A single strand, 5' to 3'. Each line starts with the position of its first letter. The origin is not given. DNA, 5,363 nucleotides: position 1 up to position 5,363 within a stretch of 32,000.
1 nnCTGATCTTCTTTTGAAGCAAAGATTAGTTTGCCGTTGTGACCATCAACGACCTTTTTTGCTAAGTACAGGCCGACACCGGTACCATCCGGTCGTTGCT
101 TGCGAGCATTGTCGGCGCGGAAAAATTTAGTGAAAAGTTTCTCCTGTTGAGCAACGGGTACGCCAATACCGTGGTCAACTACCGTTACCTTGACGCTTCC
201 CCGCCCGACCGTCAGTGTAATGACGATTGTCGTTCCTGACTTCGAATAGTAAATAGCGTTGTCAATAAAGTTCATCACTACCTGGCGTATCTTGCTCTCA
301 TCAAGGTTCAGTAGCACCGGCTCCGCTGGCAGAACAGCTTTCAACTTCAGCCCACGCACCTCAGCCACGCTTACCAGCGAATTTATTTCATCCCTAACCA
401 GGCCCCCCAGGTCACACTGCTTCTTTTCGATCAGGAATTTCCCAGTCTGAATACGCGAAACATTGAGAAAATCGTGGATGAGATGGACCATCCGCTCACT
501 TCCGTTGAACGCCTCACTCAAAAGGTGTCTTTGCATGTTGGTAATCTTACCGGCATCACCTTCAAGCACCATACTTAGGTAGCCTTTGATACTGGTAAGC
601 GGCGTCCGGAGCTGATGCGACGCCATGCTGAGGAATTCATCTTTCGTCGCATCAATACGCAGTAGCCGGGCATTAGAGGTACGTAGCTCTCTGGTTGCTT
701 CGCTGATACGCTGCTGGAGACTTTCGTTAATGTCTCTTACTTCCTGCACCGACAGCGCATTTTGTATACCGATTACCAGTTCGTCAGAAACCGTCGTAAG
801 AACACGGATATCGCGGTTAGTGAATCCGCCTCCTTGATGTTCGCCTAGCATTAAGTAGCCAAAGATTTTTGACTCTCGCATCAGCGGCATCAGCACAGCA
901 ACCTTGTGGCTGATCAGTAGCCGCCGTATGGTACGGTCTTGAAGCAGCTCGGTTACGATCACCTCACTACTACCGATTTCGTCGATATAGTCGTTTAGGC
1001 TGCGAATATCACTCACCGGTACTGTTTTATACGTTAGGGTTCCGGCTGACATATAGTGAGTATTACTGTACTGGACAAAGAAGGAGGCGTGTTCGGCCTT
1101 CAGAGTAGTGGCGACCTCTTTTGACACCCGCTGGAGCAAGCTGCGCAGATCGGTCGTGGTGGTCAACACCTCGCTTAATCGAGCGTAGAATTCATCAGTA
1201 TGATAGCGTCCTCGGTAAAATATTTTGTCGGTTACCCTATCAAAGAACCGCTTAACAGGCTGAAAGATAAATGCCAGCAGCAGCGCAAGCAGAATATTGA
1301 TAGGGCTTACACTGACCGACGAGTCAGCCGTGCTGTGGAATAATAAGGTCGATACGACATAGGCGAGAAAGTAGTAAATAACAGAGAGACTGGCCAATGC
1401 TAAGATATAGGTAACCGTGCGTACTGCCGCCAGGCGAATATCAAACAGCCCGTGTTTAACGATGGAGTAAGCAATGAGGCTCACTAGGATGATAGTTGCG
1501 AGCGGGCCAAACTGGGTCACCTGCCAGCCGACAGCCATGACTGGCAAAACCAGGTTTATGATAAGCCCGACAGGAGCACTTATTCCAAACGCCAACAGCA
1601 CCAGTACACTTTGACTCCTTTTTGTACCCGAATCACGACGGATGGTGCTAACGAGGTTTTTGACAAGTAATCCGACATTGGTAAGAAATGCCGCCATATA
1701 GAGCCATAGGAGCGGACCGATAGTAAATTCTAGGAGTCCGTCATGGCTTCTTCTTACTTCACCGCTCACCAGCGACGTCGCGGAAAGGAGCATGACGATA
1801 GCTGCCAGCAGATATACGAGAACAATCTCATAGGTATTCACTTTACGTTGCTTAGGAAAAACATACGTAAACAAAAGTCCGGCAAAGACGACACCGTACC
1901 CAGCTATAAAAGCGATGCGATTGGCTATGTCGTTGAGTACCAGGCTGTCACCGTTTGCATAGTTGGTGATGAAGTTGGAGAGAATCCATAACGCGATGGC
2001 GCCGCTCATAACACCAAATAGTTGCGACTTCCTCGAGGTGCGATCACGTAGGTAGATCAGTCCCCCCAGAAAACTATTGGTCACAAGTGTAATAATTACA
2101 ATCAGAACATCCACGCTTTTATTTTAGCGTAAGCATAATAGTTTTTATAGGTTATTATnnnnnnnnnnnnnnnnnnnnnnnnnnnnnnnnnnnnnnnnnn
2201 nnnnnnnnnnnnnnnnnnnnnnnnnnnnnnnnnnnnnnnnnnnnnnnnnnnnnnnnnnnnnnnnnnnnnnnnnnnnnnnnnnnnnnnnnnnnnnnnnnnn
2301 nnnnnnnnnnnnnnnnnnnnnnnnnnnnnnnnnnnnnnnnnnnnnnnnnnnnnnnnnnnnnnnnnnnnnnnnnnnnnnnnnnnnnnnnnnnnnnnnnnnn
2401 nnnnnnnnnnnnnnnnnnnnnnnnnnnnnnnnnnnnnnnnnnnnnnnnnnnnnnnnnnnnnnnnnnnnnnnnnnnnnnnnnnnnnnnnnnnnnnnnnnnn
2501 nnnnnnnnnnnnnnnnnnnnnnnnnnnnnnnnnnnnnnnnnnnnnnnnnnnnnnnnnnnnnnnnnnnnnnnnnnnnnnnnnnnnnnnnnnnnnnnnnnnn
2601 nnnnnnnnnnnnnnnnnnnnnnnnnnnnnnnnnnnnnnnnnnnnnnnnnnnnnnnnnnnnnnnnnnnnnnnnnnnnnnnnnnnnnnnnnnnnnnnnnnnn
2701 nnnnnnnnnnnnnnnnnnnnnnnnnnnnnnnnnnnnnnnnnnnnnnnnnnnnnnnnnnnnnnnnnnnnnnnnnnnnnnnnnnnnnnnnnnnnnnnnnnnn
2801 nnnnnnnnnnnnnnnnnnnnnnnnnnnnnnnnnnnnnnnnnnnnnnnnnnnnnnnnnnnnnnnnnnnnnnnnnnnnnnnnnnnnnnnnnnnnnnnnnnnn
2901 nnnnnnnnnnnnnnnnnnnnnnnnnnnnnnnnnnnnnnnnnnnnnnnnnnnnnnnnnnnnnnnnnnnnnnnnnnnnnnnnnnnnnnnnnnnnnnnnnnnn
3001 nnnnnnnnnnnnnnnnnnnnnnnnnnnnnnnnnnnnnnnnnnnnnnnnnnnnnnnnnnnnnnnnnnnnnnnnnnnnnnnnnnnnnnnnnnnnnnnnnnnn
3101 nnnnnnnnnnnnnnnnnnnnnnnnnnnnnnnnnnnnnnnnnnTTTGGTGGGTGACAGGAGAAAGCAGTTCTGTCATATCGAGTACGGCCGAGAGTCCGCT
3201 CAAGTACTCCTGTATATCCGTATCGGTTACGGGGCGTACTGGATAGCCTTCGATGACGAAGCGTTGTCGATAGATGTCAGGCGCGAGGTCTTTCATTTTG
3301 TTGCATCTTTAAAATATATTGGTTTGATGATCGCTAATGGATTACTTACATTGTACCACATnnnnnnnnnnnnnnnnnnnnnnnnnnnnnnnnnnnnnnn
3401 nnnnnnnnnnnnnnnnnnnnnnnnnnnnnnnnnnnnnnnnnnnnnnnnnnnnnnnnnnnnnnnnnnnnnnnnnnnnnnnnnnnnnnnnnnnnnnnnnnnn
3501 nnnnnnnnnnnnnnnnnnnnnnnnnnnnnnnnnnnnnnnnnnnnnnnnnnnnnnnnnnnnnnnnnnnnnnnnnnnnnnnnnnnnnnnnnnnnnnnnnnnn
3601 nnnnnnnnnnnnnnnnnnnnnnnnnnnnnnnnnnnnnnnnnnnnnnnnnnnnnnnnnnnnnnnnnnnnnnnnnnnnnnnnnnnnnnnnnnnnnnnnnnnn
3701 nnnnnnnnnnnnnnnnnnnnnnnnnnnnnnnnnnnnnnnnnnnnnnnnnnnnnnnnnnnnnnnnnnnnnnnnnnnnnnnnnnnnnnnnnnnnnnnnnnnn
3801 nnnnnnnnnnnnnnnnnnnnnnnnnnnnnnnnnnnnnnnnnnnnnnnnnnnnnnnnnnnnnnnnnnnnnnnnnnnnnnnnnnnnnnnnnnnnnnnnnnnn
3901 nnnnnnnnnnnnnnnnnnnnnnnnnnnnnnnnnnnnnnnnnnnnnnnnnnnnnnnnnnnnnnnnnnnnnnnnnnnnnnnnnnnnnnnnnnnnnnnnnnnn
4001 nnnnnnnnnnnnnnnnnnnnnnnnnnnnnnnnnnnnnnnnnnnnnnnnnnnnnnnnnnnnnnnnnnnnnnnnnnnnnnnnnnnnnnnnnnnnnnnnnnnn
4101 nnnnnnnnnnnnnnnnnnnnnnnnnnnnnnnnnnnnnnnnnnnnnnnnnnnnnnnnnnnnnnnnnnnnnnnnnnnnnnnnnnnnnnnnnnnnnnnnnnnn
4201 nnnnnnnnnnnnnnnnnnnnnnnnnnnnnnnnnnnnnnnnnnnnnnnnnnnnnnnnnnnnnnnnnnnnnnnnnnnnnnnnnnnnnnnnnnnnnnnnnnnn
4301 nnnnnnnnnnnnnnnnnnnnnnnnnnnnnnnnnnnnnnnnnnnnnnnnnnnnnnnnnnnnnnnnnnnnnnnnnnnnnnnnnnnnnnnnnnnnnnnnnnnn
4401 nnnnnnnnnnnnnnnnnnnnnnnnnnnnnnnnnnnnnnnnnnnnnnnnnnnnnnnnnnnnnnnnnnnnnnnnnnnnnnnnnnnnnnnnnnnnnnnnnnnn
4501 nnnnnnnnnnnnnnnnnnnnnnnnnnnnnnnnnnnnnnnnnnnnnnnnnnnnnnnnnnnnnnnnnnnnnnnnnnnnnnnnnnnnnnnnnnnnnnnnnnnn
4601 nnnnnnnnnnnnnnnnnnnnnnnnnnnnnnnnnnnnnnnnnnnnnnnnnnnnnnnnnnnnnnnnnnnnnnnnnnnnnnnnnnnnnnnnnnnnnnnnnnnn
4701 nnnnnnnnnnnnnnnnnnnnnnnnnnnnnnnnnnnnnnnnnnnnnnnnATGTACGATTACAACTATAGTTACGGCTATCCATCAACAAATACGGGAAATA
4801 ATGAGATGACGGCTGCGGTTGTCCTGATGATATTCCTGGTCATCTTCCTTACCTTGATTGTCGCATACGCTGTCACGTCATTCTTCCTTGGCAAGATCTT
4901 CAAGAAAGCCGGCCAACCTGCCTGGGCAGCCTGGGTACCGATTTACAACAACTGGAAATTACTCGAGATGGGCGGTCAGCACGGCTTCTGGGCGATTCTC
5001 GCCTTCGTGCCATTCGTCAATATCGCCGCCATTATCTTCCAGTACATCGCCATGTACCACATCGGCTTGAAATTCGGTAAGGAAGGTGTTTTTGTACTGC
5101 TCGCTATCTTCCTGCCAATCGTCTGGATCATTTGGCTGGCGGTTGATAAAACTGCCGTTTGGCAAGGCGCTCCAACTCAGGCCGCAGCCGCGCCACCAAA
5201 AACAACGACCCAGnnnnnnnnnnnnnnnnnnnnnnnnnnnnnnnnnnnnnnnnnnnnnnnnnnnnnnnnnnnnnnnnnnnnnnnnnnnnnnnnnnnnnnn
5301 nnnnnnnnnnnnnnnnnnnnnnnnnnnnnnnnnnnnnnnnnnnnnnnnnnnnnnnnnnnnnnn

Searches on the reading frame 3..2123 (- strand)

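Call 73: search_protein_families(library=pfam, proteins=[window:3-2123:-], max_evalue=0.1)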
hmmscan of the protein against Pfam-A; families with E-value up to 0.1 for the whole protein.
window:3-2123:- (707 aa): 8 families
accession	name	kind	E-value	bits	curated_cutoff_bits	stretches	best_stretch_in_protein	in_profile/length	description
PF02518.31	HATPase_c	-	1.2e-21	77.6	26.4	1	608-705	2-97/111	Histidine kinase-, DNA gyrase B-, and HSP90-like ATPase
PF00512.31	HisKA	-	2.4e-17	63.2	26.9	1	494-561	2-66/66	His Kinase A (phospho-acceptor) domain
PF16927.11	HisKA_7TM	-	4.6e-13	50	28.6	1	9-229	2-222/224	N-terminal 7TM region of histidine kinase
PF13185.12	GAF_2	-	6.7e-06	26.8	28.6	1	324-453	2-135/136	GAF domain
PF13492.12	GAF_3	-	9.7e-05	23.2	27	1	329-455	5-129/129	GAF domain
PF13581.12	HATPase_c_2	-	0.00013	22.4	27.4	1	613-694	33-111/127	Histidine kinase-like ATPase domain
PF01590.32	GAF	-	0.00018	22.4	22.4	1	325-451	1-131/133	GAF domain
PF14501.12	HATPase_c_5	-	0.04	14.3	22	1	612-705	6-92/102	GHKL domain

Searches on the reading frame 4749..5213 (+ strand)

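Call 28: search_protein_families(library=pfam, proteins=[window:4749-5213:+], max_evalue=0.01)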
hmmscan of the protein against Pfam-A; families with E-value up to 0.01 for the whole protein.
window:4749-5213:+ (155 aa): 1 family
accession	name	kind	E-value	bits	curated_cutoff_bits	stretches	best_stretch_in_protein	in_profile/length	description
PF18936.5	DUF5684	-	1.3e-15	58.2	27.4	1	59-140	1-80/81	Family of unknown function (DUF5684)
